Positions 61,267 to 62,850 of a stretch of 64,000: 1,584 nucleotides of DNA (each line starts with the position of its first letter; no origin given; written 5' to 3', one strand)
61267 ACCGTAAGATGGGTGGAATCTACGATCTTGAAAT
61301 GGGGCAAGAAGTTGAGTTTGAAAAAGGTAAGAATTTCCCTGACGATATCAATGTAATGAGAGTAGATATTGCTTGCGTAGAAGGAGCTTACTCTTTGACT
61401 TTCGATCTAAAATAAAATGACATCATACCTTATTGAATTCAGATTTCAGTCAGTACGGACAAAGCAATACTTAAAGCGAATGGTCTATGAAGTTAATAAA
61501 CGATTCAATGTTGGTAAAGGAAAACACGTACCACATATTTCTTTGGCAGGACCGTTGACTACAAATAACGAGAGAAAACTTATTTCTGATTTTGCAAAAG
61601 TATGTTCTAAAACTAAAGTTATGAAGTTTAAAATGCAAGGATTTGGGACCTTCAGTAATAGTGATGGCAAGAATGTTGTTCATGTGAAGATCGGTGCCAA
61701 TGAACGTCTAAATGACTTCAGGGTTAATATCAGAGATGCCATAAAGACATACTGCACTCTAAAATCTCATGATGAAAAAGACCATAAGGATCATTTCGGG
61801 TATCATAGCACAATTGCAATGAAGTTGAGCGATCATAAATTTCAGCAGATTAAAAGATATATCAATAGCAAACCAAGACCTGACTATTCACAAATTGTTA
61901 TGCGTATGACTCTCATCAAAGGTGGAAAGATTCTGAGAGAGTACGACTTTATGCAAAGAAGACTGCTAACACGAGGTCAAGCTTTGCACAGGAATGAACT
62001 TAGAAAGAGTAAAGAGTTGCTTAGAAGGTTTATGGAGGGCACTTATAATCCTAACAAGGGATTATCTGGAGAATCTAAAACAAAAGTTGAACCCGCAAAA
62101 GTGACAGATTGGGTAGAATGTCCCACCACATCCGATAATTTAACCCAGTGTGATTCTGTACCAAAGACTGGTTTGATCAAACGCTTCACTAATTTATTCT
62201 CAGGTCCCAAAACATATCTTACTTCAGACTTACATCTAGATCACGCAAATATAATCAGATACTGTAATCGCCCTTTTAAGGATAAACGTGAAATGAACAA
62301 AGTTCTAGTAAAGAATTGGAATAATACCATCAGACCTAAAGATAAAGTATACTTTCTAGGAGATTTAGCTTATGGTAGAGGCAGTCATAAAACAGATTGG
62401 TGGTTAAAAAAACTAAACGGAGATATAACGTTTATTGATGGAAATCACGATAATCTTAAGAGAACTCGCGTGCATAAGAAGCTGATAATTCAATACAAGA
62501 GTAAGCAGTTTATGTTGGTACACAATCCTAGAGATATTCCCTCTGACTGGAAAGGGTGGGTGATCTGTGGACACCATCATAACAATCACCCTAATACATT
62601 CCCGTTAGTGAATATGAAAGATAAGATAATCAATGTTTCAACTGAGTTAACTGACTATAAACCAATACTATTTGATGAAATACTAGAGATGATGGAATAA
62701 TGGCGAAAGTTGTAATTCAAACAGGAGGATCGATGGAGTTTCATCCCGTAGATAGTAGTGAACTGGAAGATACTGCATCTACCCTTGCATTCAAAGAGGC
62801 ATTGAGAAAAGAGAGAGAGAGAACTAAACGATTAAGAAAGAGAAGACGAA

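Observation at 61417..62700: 2H phosphoesterase fused to a calcineurin-like metallophosphoesterase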

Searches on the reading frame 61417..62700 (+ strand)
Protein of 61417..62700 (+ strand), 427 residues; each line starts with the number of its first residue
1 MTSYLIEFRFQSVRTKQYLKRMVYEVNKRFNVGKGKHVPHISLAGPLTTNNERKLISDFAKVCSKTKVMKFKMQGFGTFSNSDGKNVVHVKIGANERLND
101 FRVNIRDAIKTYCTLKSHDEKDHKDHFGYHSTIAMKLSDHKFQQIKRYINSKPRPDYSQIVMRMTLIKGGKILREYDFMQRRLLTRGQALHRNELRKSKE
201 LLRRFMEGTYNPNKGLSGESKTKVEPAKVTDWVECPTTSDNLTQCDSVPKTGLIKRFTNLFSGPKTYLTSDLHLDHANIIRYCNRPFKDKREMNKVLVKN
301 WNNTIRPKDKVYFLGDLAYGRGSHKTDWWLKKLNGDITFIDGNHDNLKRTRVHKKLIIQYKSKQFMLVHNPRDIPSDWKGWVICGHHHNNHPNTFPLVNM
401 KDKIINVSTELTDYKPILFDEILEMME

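Call 3: search_protein_families(library=pfam, proteins=[window:61417-62700:+], max_evalue=1)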
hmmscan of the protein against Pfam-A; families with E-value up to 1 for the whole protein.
window:61417-62700:+ (427 aa): 5 families
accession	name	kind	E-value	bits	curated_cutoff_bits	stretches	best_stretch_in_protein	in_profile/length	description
PF13563.12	2_5_RNA_ligase2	-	5.8e-14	52.8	27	1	34-168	21-147/152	2'-5' RNA ligase superfamily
PF12850.12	Metallophos_2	-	0.00011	22.7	27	1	270-390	7-119/154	Calcineurin-like phosphoesterase superfamily domain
PF10469.15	AKAP7_NLS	-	0.011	16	24.4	1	58-141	71-154/208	AKAP7 2'5' RNA ligase-like domain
PF02834.22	LigT_PEase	-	0.068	13.8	23.3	1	17-88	9-86/87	LigT like Phosphoesterase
PF22590.2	Cas3-like_C_2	-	0.081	13.6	27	1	104-155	11-62/106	CRISPR-associated nuclease/helicase Cas3, C-terminal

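Call 4: search_protein_families(library=ncbifam, proteins=[window:61417-62700:+], max_evalue=1)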
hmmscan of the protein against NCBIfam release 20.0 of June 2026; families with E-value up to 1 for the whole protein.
window:61417-62700:+ (427 aa): 4 families
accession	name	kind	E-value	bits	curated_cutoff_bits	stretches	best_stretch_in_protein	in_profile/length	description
TIGR04123.1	P_estr_lig_assc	hypoth_equivalog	2.3e-09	37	150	1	266-388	23-151/207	ligase-associated DNA damage response endonuclease PdeM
NF010223.0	PRK13679.1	equivalog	1e-05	25.5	129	1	25-167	19-151/170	hypothetical protein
TIGR02258.1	2_5_ligase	equivalog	1.7e-05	24.7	65.7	1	45-153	47-149/180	RNA 2',3'-cyclic phosphodiesterase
TIGR00040.1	yfcE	subfamily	0.00071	19.7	56.25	1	304-371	25-87/158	YfcE family phosphodiesterase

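Call 5: search_protein_families(library=phrogs, proteins=[window:61417-62700:+], max_evalue=0.1)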
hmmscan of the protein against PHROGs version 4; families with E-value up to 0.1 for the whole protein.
window:61417-62700:+ (427 aa): 3 families
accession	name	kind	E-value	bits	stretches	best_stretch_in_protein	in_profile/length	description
phrog_547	-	other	5.7e-41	141.2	1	255-426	20-199/245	phosphoesterase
phrog_1649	-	other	2.1e-09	37.5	1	255-401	27-154/308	metallo-phosphoesterase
phrog_30537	-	unknown function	0.0017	19.7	1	280-320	2-41/87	-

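Call 12: find_homologous_proteins(query=window:61417-62697:+, max_evalue=0.001)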
Query window:61417-62697:+ (427 aa): 390 proteins with E <= 0.001 among 1828 candidates; the best 120 are listed.
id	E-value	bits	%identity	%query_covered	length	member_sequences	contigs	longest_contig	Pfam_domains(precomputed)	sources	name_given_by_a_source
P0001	5.4e-295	996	100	100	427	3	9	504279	PF13563.13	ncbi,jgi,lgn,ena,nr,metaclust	ncbi:hypothetical protein HOB76_06165 [Candidatus Woesearchaeota archaeon]|nr:hypothetical protein [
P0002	9.5e-131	455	47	100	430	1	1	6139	PF13563.13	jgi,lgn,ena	-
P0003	2.6e-121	424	46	100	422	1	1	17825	PF12850.13,PF00149.34,PF13563.13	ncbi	-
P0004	3.6e-120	420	47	99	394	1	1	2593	PF12850.13,PF00149.34,PF13563.13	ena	-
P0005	6.3e-118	412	46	100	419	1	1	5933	PF13563.13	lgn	-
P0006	1.1e-117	412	46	100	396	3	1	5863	PF12850.13,PF00149.34,PF02834.23,PF13563.13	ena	-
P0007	1.5e-117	411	46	100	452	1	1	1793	PF13563.13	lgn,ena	-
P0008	1.2e-116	408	46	99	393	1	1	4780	PF12850.13,PF00149.34,PF13563.13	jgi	jgi:calcineurin-like phosphoesterase family protein/2'-5' RNA ligase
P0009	1.6e-116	408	44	100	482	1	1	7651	PF13563.13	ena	-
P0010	2.3e-116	407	46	100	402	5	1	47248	PF12850.13,PF00149.34,PF13563.13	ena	-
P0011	2.4e-116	407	45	100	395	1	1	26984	PF12850.13,PF00149.34,PF13563.13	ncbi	ncbi:MAG: 2'-5' RNA ligase family protein [Candidatus Woesearchaeota archaeon]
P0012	1.9e-115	404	46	99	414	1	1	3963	PF12850.13,PF00149.34,PF13563.13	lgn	-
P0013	5.2e-115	403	45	100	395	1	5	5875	PF13563.13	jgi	jgi:calcineurin-like phosphoesterase family protein/2'-5' RNA ligase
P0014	1.7e-114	401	45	100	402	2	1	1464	PF12850.13,PF00149.34,PF02834.23,PF13563.13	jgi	-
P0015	2.3e-114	401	43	100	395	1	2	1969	PF12850.13,PF00149.34,PF13563.13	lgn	-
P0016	4.0e-114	400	45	100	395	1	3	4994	PF12850.13,PF00149.34,PF02834.23,PF13563.13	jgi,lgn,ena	-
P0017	3.7e-113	397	45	100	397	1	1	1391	PF12850.13,PF00149.34,PF13563.13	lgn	-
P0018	5.6e-113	396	45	100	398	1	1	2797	PF12850.13,PF00149.34,PF13563.13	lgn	-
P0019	6.8e-113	396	48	99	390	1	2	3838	PF12850.13,PF00149.34,PF13563.13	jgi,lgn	-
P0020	1.5e-112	395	45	99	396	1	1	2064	PF12850.13,PF00149.34,PF02834.23,PF13563.13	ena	-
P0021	1.6e-112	395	44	100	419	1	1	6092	PF12850.13,PF00149.34,PF13563.13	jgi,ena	-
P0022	3.0e-112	394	44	100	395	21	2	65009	PF12850.13,PF00149.34,PF02834.23,PF13563.13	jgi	jgi:calcineurin-like phosphoesterase family protein/2'-5' RNA ligase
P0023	5.9e-112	393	44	100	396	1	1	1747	PF12850.13,PF00149.34,PF02834.23,PF13563.13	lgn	-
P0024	2.4e-111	391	43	100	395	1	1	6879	PF12850.13,PF00149.34,PF13563.13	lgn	-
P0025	4.8e-111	390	44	99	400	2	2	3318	PF12850.13,PF00149.34,PF13563.13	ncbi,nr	ncbi:MAG: 2'-5' RNA ligase family protein [Nanoarchaeota archaeon]|nr:2'-5' RNA ligase family protei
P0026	6.3e-111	389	44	100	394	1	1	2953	PF12850.13,PF00149.34,PF13563.13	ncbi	-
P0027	8.8e-111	389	43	100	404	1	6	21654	PF00149.34,PF13563.13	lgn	-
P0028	1.8e-110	388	45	99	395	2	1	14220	PF12850.13,PF00149.34,PF13563.13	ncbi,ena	-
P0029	2.2e-110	388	45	100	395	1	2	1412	PF12850.13,PF00149.34,PF02834.23,PF13563.13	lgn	-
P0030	2.3e-110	388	44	100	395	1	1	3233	PF12850.13,PF00149.34,PF02834.23,PF13563.13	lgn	-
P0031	2.5e-110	387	44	100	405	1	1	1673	PF13563.13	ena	-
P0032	3.6e-110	387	47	100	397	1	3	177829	PF12850.13,PF00149.34,PF13563.13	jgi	jgi:calcineurin-like phosphoesterase family protein/2'-5' RNA ligase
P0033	9.2e-110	386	44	100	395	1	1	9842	PF12850.13,PF00149.34,PF13563.13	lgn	-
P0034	9.7e-110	385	44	100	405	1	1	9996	PF12850.13,PF00149.34,PF02834.23,PF13563.13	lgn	-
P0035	1.1e-109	385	44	100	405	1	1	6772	PF12850.13,PF13563.13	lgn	-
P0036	1.2e-109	385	43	100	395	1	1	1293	PF12850.13,PF00149.34,PF02834.23,PF13563.13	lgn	-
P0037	1.4e-109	385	44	100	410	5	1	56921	PF12850.13,PF00149.34,PF13563.13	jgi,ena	-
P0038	4.6e-109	383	46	100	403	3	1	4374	PF13563.13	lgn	-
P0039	6.6e-109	383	43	100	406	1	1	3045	PF13563.13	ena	-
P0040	7.0e-109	383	43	100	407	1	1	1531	PF02834.23,PF13563.13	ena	-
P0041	9.0e-109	382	43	98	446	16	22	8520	PF13563.13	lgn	-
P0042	9.5e-109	382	43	100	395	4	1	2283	PF12850.13,PF00149.34,PF13563.13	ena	-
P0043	9.7e-109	382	44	100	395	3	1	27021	PF12850.13,PF00149.34,PF13563.13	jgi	-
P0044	1.5e-108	382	43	100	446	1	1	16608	PF13563.13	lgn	-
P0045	2.3e-108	381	44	100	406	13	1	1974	PF02834.23,PF13563.13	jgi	-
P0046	2.3e-108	381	44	100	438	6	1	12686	PF13563.13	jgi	-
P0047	3.4e-108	380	43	99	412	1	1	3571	PF12850.13,PF00149.34,PF13563.13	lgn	-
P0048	5.7e-108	380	44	100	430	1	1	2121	PF12850.13,PF13563.13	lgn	-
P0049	6.7e-108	379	43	99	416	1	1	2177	PF13563.13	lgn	-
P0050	8.0e-108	379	43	100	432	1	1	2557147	PF12850.13,PF13563.13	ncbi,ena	-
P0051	1.3e-107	379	43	100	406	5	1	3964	PF02834.23,PF13563.13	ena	-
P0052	1.6e-107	378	44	99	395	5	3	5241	PF12850.13,PF00149.34,PF13563.13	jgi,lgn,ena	-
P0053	1.6e-107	378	44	100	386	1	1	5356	PF13563.13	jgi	jgi:calcineurin-like phosphoesterase family protein/2'-5' RNA ligase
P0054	2.1e-107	378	43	99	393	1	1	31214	PF12850.13,PF00149.34,PF13563.13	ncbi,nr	ncbi:MAG: hypothetical protein GXP63_03530, partial [DPANN group archaeon]|nr:hypothetical protein [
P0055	2.6e-107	377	44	97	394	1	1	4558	PF13563.13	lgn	-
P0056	4.7e-107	377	44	100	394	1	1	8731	PF13563.13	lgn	-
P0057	7.6e-107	376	43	100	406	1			PF02834.23,PF13563.13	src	-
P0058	2.0e-106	375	43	100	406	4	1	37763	PF13563.13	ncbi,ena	-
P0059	2.9e-106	374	44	100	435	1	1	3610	PF13563.13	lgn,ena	-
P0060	4.2e-106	373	42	100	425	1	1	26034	PF13563.13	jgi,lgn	jgi:calcineurin-like phosphoesterase family protein/2'-5' RNA ligase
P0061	5.1e-106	373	44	96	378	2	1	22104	PF12850.13,PF00149.34,PF13563.13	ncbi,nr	ncbi:MAG: 2'-5' RNA ligase family protein [Nanoarchaeota archaeon]|nr:2'-5' RNA ligase family protei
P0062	8.2e-106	373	42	100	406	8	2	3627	PF13563.13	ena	-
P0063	8.6e-106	372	46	100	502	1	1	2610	PF01428.24,PF13563.13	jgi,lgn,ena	-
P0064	8.6e-106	372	41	100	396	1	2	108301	PF12850.13,PF00149.34,PF02834.23,PF13563.13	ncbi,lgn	-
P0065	9.1e-106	372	45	100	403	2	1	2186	PF02834.23,PF13563.13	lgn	-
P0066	1.1e-105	372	42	100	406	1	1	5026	PF13563.13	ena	-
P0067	1.3e-105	372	44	100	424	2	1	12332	PF13563.13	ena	-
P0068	1.9e-105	371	42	100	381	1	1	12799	PF02834.23,PF13563.13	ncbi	-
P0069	4.1e-105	370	43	100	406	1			PF02834.23,PF13563.13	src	-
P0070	5.6e-105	370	45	100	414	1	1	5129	PF00149.34,PF02834.23,PF13563.13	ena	-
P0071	9.8e-105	369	42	100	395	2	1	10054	PF12850.13,PF00149.34,PF13563.13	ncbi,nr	ncbi:MAG: 2'-5' RNA ligase family protein [Methanosarcina sp.]|nr:2'-5' RNA ligase family protein [M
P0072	1.1e-104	369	43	100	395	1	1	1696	PF12850.13,PF00149.34,PF02834.23,PF13563.13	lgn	-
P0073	1.1e-104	369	42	100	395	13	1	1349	PF12850.13,PF00149.34,PF13563.13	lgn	-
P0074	1.1e-104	369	44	100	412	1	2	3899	PF13563.13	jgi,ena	-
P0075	1.3e-104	369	43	100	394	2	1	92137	PF12850.13,PF00149.34,PF13563.13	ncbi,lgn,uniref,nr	ncbi:2'-5' RNA ligase family protein [Methanosarcina sp. 1.H.A.2.2]|uniref:2'-5' RNA ligase family p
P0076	1.9e-104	368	44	100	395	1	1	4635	PF13563.13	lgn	-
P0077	2.0e-104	368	43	100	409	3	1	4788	PF12850.13,PF00149.34,PF13563.13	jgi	-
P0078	3.8e-104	367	39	98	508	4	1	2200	PF13563.13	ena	-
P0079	5.3e-104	367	41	100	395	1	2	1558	PF12850.13,PF00149.34,PF13563.13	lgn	-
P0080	9.6e-104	366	44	100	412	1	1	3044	PF13563.13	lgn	-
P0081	1.2e-103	365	44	100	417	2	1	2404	PF00149.34,PF02834.23,PF13563.13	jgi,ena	-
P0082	1.2e-103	365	42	100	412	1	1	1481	PF13563.13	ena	-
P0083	1.4e-103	365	41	100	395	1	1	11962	PF12850.13,PF00149.34,PF13563.13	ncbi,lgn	-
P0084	2.1e-103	365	44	95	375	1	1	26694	PF12850.13,PF00149.34,PF13563.13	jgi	-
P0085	7.5e-103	363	42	99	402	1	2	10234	PF13563.13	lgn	-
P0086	1.1e-102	362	44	99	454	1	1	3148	PF02834.23,PF01428.24,PF13563.13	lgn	-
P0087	1.3e-102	362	43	100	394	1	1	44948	PF12850.13,PF00149.34,PF13563.13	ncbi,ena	-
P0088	1.3e-102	362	42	100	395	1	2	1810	PF00149.34,PF13563.13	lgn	-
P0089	1.3e-102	362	42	100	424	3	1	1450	PF00149.34,PF13563.13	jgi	jgi:calcineurin-like phosphoesterase family protein/2'-5' RNA ligase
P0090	1.7e-102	362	44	99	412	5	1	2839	PF02834.23,PF13563.13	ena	-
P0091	2.0e-102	361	43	99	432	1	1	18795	PF13563.13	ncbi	-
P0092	3.5e-102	361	43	100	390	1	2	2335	PF12850.13,PF00149.34,PF02834.23,PF13563.13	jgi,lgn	-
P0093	5.3e-102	360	42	99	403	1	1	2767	PF02834.23,PF13563.13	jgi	jgi:calcineurin-like phosphoesterase family protein/2'-5' RNA ligase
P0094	1.1e-101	359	43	99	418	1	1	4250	PF02834.23,PF13563.13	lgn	-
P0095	1.2e-101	359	43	100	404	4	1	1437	PF13563.13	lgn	-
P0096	1.4e-101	359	42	100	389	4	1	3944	PF02834.23,PF13563.13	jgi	-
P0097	2.1e-101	358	44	100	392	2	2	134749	PF12850.13,PF00149.34,PF02834.23,PF13563.13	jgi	-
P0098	3.4e-101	357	40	100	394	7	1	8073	PF12850.13,PF00149.34,PF13563.13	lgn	-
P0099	4.2e-101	357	42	100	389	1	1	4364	PF00149.34,PF02834.23,PF13563.13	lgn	-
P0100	1.5e-100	355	41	100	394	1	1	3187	PF12850.13,PF00149.34,PF13563.13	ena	-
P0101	2.2e-100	355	44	100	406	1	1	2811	PF13563.13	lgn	-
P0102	5.1e-100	353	42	97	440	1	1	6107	PF13563.13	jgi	-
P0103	7.4e-100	353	43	100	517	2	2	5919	PF01428.24,PF13563.13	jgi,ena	-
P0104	1.1e-99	352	41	100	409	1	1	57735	PF13563.13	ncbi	-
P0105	1.7e-99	352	42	100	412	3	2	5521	PF13563.13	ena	-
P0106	2.0e-99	351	41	100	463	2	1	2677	PF13563.13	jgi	-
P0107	2.3e-99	351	43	99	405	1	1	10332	PF10469.16,PF12850.13,PF00149.34,PF13563.13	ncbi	-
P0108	2.5e-98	348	44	100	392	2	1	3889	PF12850.13,PF00149.34,PF13563.13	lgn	-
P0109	7.4e-98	346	40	100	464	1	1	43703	PF12850.13,PF13563.13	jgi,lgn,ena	-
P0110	1.4e-97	345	44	98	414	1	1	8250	PF13563.13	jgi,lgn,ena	-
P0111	1.7e-97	345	40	100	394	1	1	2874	PF12850.13,PF00149.34,PF13563.13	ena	-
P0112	1.9e-97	345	39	100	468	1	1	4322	PF13563.13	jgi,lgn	jgi:calcineurin-like phosphoesterase family protein/2'-5' RNA ligase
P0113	5.0e-97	344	41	99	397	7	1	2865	PF12850.13,PF00149.34,PF13563.13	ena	-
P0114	6.0e-97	343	43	94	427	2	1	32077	PF13563.13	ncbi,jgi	ncbi:MAG: 2'-5' RNA ligase family protein [Methanoregulaceae archaeon]|jgi:calcineurin-like phosphoe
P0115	8.4e-97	343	42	99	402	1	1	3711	PF12850.13,PF00149.34,PF13563.13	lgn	-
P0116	1.7e-96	342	41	100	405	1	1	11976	PF13563.13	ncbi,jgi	jgi:calcineurin-like phosphoesterase family protein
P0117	2.3e-96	341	40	100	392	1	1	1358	PF12850.13,PF13563.13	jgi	jgi:calcineurin-like phosphoesterase family protein/2'-5' RNA ligase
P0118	4.0e-96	341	41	100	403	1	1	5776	PF13563.13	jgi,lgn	jgi:calcineurin-like phosphoesterase family protein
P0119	1.1e-95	339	41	98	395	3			PF13563.13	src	-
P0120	6.0e-95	337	43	96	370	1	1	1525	PF00149.34,PF13563.13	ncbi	-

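Call 13: search_solved_structures(query=window:61417-62697:+, max_evalue=1, show_alignments=3)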
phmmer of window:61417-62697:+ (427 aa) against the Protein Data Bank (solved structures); distinct sequences matched with E-value up to 1: 0.

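Call 14: find_encoding_contigs(protein=P0001, flank=10000, max_places=4)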
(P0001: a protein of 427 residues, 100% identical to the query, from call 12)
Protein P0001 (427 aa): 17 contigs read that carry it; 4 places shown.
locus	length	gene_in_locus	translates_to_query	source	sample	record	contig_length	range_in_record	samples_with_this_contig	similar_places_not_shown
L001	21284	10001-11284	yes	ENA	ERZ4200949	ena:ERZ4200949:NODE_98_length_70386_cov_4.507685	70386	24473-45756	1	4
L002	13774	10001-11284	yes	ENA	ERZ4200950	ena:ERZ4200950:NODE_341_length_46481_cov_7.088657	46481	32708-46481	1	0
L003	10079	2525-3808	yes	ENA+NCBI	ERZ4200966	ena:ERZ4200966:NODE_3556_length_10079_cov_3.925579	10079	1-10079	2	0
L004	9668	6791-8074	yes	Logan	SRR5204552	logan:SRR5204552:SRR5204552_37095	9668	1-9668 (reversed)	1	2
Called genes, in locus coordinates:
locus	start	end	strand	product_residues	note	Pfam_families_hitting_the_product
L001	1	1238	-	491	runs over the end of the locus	PF00209:SNF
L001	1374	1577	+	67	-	-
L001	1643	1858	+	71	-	PF00833:Ribosomal_S17e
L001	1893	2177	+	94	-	PF01918:Alba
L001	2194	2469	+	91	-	-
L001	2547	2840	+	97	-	-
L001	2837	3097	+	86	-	PF05016:ParE_toxin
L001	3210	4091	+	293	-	PF16795:Phage_integr_3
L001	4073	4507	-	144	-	-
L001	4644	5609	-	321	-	PF02834:LigT_PEase (faint)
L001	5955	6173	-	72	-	-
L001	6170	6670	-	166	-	-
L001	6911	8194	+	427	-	-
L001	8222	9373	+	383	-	-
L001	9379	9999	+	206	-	PF20733:LRIM1_dimer (weak), PF15294:Leu_zip (weak)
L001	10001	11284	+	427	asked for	PF13563:2_5_RNA_ligase2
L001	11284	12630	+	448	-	PF00188:CAP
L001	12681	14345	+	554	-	-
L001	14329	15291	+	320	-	PF23914:TPR_CcmH_CycH (weak), PF13414:TPR_11 (weak), PF00515:TPR_1, PF07719:TPR_2, PF13181:TPR_8 (weak), PF13414:TPR_11, PF13432:TPR_16, PF00515:TPR_1, +16 more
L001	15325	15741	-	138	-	-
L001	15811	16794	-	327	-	-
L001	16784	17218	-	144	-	PF02732:ERCC4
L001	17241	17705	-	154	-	-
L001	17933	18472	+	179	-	-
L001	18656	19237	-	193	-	-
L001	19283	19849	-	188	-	-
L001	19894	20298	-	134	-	PF13840:ACT_7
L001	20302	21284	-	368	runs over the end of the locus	PF04851:ResIII, PF00270:DEAD, PF00271:Helicase_C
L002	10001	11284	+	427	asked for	PF13563:2_5_RNA_ligase2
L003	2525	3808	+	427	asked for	PF13563:2_5_RNA_ligase2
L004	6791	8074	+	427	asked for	PF13563:2_5_RNA_ligase2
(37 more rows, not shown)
